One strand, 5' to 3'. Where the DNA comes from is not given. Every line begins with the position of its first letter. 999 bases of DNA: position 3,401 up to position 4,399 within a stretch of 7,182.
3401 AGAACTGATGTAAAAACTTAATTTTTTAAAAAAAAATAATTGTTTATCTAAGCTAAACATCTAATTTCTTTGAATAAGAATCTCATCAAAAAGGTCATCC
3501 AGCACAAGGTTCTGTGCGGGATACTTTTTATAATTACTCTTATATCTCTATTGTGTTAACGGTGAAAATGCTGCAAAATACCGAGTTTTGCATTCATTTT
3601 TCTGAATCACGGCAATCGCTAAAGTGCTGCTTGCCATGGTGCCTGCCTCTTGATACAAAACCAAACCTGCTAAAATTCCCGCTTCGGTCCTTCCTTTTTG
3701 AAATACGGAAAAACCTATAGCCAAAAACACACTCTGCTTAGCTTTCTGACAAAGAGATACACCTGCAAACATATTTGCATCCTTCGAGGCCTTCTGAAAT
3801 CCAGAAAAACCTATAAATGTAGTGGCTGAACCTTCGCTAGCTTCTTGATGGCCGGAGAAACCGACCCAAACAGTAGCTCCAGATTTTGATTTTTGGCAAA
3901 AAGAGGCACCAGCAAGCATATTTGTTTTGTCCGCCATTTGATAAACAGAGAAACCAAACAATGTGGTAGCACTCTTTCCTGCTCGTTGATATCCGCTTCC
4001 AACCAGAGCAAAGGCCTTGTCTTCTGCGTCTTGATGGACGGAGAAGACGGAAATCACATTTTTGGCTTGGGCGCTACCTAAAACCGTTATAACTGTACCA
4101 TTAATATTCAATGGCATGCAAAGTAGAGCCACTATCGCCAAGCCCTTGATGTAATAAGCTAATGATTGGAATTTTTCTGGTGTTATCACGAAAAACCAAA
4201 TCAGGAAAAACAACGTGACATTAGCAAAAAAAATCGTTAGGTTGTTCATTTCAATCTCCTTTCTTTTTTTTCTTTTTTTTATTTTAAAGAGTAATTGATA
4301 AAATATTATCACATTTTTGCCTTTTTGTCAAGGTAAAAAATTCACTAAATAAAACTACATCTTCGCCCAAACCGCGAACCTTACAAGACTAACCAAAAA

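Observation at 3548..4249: Membrane-anchored protein built from ~11 degenerate 15-17-aa repeats with an invariant Gln (aromatic-Q-x-A); no family recognised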

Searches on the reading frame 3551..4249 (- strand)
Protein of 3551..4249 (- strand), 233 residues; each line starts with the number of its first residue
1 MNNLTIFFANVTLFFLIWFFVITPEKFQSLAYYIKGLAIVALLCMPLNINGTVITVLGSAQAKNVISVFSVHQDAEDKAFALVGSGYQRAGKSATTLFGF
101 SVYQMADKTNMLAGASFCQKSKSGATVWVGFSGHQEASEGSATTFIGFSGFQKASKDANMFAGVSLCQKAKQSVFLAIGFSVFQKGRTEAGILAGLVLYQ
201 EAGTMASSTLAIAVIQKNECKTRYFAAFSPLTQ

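Call 5: search_protein_families(library=pfam, proteins=[window:3551-4249:-], max_evalue=10)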
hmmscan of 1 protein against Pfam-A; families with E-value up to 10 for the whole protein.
window:3551-4249:- (233 aa): 0 families
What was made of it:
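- On Curlin (PF07012), pentapeptide (PF00805 and related) and hexapeptide (PF00132) repeats: No Pfam family at E <= 10 (call 5).
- Closest known: Curli subunit CsgA / curlin repeats. Different: There is no Pfam hit here (call 5), the period is 16, and the protein is membrane-anchored and capped.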

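Call 6: search_protein_families(library=ncbifam, proteins=[window:3551-4249:-], max_evalue=10)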
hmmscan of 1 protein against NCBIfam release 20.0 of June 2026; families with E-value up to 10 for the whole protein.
window:3551-4249:- (233 aa): 0 families

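Call 9: find_homologous_proteins(query=window:3551-4249:-, max_evalue=0.001)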
Query window:3551-4249:- (233 aa): 1 proteins with E <= 0.001 among 1294 candidates.
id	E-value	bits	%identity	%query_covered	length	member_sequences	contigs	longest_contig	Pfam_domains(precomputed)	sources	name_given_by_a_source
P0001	3.3e-144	496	100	100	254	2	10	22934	-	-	-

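Call 10: search_solved_structures(query=window:3551-4249:-, max_evalue=10)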
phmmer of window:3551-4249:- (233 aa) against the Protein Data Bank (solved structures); distinct sequences matched with E-value up to 10: 0.

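Call 12: find_encoding_contigs(protein=P0001, flank=10000, max_places=10)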
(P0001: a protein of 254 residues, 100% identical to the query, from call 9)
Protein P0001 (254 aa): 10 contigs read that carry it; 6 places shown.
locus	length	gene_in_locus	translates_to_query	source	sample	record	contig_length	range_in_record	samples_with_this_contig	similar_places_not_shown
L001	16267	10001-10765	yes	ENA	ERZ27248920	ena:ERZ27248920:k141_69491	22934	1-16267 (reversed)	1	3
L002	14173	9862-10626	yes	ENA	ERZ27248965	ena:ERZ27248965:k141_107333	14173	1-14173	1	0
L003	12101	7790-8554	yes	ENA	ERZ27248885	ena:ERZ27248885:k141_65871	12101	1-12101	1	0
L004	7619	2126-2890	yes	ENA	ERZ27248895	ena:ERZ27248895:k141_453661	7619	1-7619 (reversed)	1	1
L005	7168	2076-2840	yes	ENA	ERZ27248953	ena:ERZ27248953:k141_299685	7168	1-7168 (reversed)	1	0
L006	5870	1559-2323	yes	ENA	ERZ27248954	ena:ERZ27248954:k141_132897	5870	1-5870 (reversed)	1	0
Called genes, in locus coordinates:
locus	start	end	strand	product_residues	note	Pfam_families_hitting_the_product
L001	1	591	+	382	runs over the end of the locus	PF03073:TspO_MBR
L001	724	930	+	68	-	-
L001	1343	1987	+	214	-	PF03575:Peptidase_S51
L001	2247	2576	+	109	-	-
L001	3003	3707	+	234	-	PF00565:SNase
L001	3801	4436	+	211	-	-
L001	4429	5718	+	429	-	PF08843:AbiEii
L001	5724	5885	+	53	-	-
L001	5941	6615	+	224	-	PF01797:Y1_Tnp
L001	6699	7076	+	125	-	PF13671:AAA_33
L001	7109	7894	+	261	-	PF00005:ABC_tran, PF13175:AAA_15 (faint), PF13304:AAA_21 (weak)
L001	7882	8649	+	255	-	PF01061:ABC2_membrane, PF12698:ABC2_membrane_3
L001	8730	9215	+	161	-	PF23477:zf_Tbcl_2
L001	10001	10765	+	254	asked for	-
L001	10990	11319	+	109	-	-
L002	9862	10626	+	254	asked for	-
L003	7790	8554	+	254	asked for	-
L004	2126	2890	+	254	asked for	-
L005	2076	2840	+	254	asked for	-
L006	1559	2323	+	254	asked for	-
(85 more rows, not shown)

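Call 20: search_protein_representatives(protein=window:3551-4249:-)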
Query: 233 residues. Proteins with E-value up to 0.001 (for the whole library): 214; up to 1e-10: 142; up to 1e-30: 2. The best 150 are listed.
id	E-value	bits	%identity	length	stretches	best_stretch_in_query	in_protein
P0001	1.1e-144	495.9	100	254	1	1-233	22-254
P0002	6.3e-31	124.2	37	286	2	1-158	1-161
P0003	2.4e-30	122.2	37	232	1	1-232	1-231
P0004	4.1e-30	121.5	38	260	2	69-232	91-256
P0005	2.6e-29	118.9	42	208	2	8-107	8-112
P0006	1.4e-28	116.5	36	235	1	1-231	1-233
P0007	1.7e-28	116.2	39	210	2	1-185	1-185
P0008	2.7e-28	115.5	45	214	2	1-108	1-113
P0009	6.0e-28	114.4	42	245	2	2-154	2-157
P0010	7.9e-28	114.0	45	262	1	1-232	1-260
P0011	3.1e-27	112.1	42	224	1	13-229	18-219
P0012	7.2e-26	107.6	40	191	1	1-181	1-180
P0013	1.1e-25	107.1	41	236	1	34-206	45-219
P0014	2.0e-25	106.2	35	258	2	1-227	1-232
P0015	5.9e-25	104.7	39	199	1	1-188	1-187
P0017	5.9e-24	101.4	38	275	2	1-220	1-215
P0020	7.9e-24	101.0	38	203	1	1-189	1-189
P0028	8.7e-22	94.3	36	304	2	38-159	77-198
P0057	4.1e-19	85.6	36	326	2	5-179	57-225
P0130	3.7e-12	62.8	38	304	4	87-210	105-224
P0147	1.8e-10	57.3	29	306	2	37-218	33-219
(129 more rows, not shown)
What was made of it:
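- On Unnamed Patescibacteria 'GYQ-repeat' membrane protein family (e.g. OGN02398.1 / UniProt A0A1F8GHQ7, OGM99226.1 / A0A1F8EEE1): phmmer E-values of 6e-31 to 1e-10 for 141 representatives besides the window's own protein (call 20).
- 214 representatives at E <= 1e-3, 142 at E <= 1e-10, best 37-45% identity over the full length (call 20).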

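Call 24: find_homologous_proteins(query=A1, max_evalue=0.001)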
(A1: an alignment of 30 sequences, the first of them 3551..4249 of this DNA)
Query A1 (30 sequences) (233 aa, profile of the alignment): 3 proteins with E <= 0.001 among 8000 candidates.
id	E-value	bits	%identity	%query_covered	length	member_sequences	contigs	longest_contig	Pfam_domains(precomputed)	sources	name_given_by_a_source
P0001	2.5e-76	274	100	100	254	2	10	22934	-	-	-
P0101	1.0e-54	203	28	98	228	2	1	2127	-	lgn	-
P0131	3.7e-43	165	32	90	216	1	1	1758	-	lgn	-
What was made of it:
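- Tried and rejected: The word-indexed homologue search found only the query itself, and with the profile only two more proteins (calls 9, 24).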

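Call 25: search_protein_families(library=pfam, alignment_id=A1, max_evalue=1)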
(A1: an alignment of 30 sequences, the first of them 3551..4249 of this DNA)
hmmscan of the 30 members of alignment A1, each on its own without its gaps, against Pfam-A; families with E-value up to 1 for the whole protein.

A. member 1, window:3551-4249:- (233 aa): 0 families

B. families by the number of members that match (of 30 scanned): 20 families
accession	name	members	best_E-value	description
PF18342.7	LytB_SH3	1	0.0082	Endo-beta-N-acetylglucosaminidase LytB SH3 domain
PF06480.20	FtsH_ext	1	0.01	FtsH Extracellular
PF14036.11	YlaH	1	0.011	YlaH-like protein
PF02366.24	PMT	1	0.013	Dolichyl-phosphate-mannose-protein mannosyltransferase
PF01757.29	Acyl_transf_3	1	0.015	Acyltransferase domain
PF10724.14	DUF2516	1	0.033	Protein of unknown function (DUF2516)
PF10277.15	Frag1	1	0.071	Frag1/DRAM/Sfk1 family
PF08372.16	PRT_C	1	0.13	Plant phosphoribosyltransferase C-terminal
PF08714.17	Fae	1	0.13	Formaldehyde-activating enzyme (Fae)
PF04893.22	Yip1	1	0.14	Yip1 domain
PF02545.19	Maf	1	0.15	Maf-like protein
PF12414.13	Fox-1_C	1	0.18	Calcitonin gene-related peptide regulator C terminal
PF18592.6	Tho1_MOS11_C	1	0.18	Tho1/MOS11 C-terminal domain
PF08648.17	SNRNP27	1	0.24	U4/U6.U5 small nuclear ribonucleoproteins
PF23040.1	PH_SSH1-like_1st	1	0.25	Protein phosphatase Slingshot homolog 1-like, PH domain-like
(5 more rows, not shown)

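Call 29: find_related_loci(query=A2, collection=genome_contigs, flank=6000)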
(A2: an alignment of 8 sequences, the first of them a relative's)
Query A2 (224 aa) in genome_contigs; peptide patterns used: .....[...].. (x = any residue, [..] = any of these).
157 stretches matched a pattern; 6 encode a relative of the query (tblastn E <= 1e-3); 6 distinct loci.
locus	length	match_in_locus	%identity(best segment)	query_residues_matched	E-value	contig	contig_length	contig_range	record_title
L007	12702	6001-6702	46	1-222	2e-56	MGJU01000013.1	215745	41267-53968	MAG: Candidatus Yanofskybacteria bacterium RIFCSPHIGHO2_02_FULL_43_17 rifcsphigho2_02_scaffold_362, whole genome shotgun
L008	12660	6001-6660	44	1-224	4e-53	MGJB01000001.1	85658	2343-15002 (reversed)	MAG: Candidatus Yanofskybacteria bacterium RIFCSPHIGHO2_01_FULL_41_26 rifcsphigho2_01_scaffold_1093, whole genome shotgu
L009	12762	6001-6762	33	1-224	7e-33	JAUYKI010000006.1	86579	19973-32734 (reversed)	MAG: bacterium isolate C24_metabat.bin.189 C24_k141_173229, whole genome shotgun sequence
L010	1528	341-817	34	14-221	8e-31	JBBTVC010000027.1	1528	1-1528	MAG: Patescibacteria group bacterium isolate H14-bin026_1 H14_bin026_1_000000000027, whole genome shotgun sequence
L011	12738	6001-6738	33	1-224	4e-29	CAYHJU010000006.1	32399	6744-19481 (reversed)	MAG TPA_asm: uncultured Candidatus Saccharibacteria bacterium isolate ERP119705_co13_682 genome assembly, contig: NODE_1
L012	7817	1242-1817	33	1-221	5e-27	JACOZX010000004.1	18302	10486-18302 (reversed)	MAG: Candidatus Yanofskybacteria bacterium isolate NC_groundwater_216_Ag_S-0.1um_42_16 S4_GD2017_2_S1_scaffold_1914, who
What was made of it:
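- Genome hits are Candidatus Yanofskybacteria (three), Candidatus Saccharibacteria (one) and Patescibacteria-group MAGs (call 29). The named hosts are groundwater and aquifer CPR, not known ice nucleators (call 29).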

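Call 36: predict_structure(alignment_id=A1)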
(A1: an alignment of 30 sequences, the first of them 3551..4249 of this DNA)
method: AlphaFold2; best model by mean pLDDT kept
length: 233 residues; sequences in the alignment: 30
mean_pLDDT: 96.5   pTM: 0.84
mean pLDDT of the five models: 96.5, 96.3, 96.3, 96.2, 95.7
residues with pLDDT >= 90: 224; 70-90: 8; 50-70: 1; < 50: 0
segments of 3 or more residues with pLDDT < 50: none
pLDDT, mean of each block of 10 residues (from residue 1): 92 96 86 97 97 96 98 98 96 97 97 97 98 98 98 98 98 98 98 98 97 97 96 93
secondary structure, 60 per line:
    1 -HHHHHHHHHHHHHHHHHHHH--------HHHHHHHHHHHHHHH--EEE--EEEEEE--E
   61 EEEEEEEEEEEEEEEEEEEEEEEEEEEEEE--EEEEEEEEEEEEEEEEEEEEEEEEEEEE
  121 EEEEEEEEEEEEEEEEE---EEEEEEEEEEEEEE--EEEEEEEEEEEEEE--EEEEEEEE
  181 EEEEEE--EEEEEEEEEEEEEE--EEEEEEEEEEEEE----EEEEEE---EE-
elements in order: H2-21 H30-44 E47-49 E52-57 E60-90 E93-137 E141-154 E157-170 E173-186 E189-202 E205-217 E222-227
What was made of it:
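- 4181..4240 (-): Hydrophobic helix 1 (residues 4-23, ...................): transmembrane anchor. AF2 helix 2-21 at pLDDT above 90 (call 36).
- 4109..4165 (-): Hydrophobic helix 2 (residues 29-47) ending in the family-invariant L43/P46 motif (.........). Putative second membrane span or signal anchor. AF2 helix 30-44 (call 36).
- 4058..4108 (-): N-terminal cap rung of the solenoid (residues 48-64, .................). This is the most conserved stretch of the family (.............). AF2 strands cover residues 47-49, 52-57 and from 60 onward (call 36).
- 3578..4057 (-): Ten Gln-centred repeats of 15-17 aa (residues 65-224; Q73, 88, 104, 119, 135, 152, 168, 184, 200, 216). Each is predicted to form one rung of a beta-solenoid. 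AF2 shows near-continuous E, interrupted in seven of the ten repeats by a 2-4-residue break at about Q+3/Q+4 (call 36).
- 3551..3577 (-): C-terminal cap (residues 225-233, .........). The family motif is [RK]-x-F-[AG]-x-[WF]-S-x-L. AF2 strand 222-227 (call 36).
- On Beta-solenoid (parallel beta-helix) repeat proteins: AF2 with the alignment gives pLDDT 96.5, with unbroken E runs of 31 and 45 residues and a 16-residue break pattern (call 36).
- AF2 with 30 homologues gives pLDDT 96.5 and pTM 0.84, with helices at 2-21 and 30-44 and then near-continuous E. Most repeats show a short break at Q+3/Q+4 (call 36). The beta-helical fold prediction (call 36). All five models agree (pLDDT 95.7-96.5, call 36).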

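Call 39: fold_search(model_id=the predicted structure, library=pdb)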
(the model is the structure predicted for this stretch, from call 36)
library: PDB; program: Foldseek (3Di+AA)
matches with E <= 10: 73; with E <= 0.001: 0
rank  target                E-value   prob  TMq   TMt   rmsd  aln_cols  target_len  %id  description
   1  2iu8_A                3.8e-01  0.11  0.21  0.16  15.0       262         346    7  Chlamydia trachomatis LpxD with 25mM UDPGlcNAc (Complex I) (released 2007-02-20)
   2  4i84_A                4.7e-01  0.51  0.34  0.28  10.3       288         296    9  The crystal structure of the Haemophilus influenzae HxuA secretion domain involved in the two-partner secretion pathwa (released 2013-11-13)
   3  1m8n_B                9.3e-01  0.07  0.12  0.16  10.4       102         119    9  Choristoneura Fumiferana (Spruce Budworm) Antifreeze Protein Isoform 501 (released 2002-09-18)
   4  6oss_A                9.3e-01  0.07  0.19  0.18  11.6       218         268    7  Crystal Structure of the Acyl-Carrier-Protein UDP-N-Acetylglucosamine O-Acyltransferase LpxA from Proteus mirabilis (released 2020-01-29)
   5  1m8n_A                1.0e+00  0.03  0.09  0.14  14.1       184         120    4  Choristoneura Fumiferana (Spruce Budworm) Antifreeze Protein Isoform 501 (released 2002-09-18)
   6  8j9i_G1               1.1e+00  0.01  0.10  0.08  14.2       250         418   11  Cryo-EM structure of Euglena gracilis complex I, turnover state (released 2024-02-28)
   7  6x89_G2               1.2e+00  0.02  0.13  0.13  14.3       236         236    9  Vigna radiata mitochondrial complex I* (released 2020-09-02)
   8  4eqy_C                1.3e+00  0.05  0.19  0.18  10.9       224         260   10  Crystal structure of Acyl-[acyl-carrier-protein]--UDP-N-acetylglucosamine O-acyltransferase from Burkholderia thailand (released 2012-05-16)
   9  4peu                  1.5e+00  0.06  0.22  0.21  11.6       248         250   10  Structure of the polysaccharide lyase-like protein Cthe_2159 from C. thermocellum, native form with Calcium bound (released 2014-10-01)
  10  4e75_A                1.6e+00  0.05  0.20  0.15  14.1       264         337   11  Structure of LpxD from Acinetobacter baumannii at 2.85A resolution (P21 form) (released 2013-01-16)
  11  4mfg_A                1.6e+00  0.01  0.10  0.11  12.8       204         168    8  2.0 Angstrom Resolution Crystal Structure of Putative Carbonic Anhydrase from Clostridium difficile. (released 2013-09-04)
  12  1hv9_A                1.7e+00  0.08  0.23  0.16  11.0       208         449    6  STRUCTURE OF E. COLI GLMU: ANALYSIS OF PYROPHOSPHORYLASE AND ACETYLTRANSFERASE ACTIVE SITES (released 2001-02-21)
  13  9u93_A                1.7e+00  0.05  0.20  0.19  10.0       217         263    9  Cryo-EM structure of Fusobacterium nucleatum CbpF in complex with human CEACAM5 (released 2025-09-03)
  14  3dk5                  1.8e+00  0.07  0.24  0.16  11.0       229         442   11  Crystal Structure of Apo-GlmU from Mycobacterium tuberculosis (released 2009-05-19)
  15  3spt                  1.8e+00  0.05  0.19  0.13  11.1       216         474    8  Crystal structure of GlmU from Mycobacterium tuberculosis in complex with ACETYL COENZYME A and URIDINE-DIPHOSPHATE-N-AC (released 2012-08-08)
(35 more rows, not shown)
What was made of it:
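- On Beta-solenoid (parallel beta-helix) repeat proteins: Nearly all the weak Foldseek PDB hits are beta-helices (call 39).
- Closest known: Short-rung beta-helical antifreeze proteins. Same: These are the nearest folds by Foldseek, and all are narrow parallel beta-helices (call 39).
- Closest known: Short-rung beta-helical antifreeze proteins. Different: E-values are 0.4-7 and TM-scores are at most 0.34 (call 39).
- Nearly all the weak PDB Foldseek hits are beta-helices: LpxA/LpxD/GlmU, the 15-residue-rung budworm antifreeze protein, and TPS domains (call 39). A MinC C-terminal beta-helix is among the weak Foldseek hits (call 39, rank 24).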
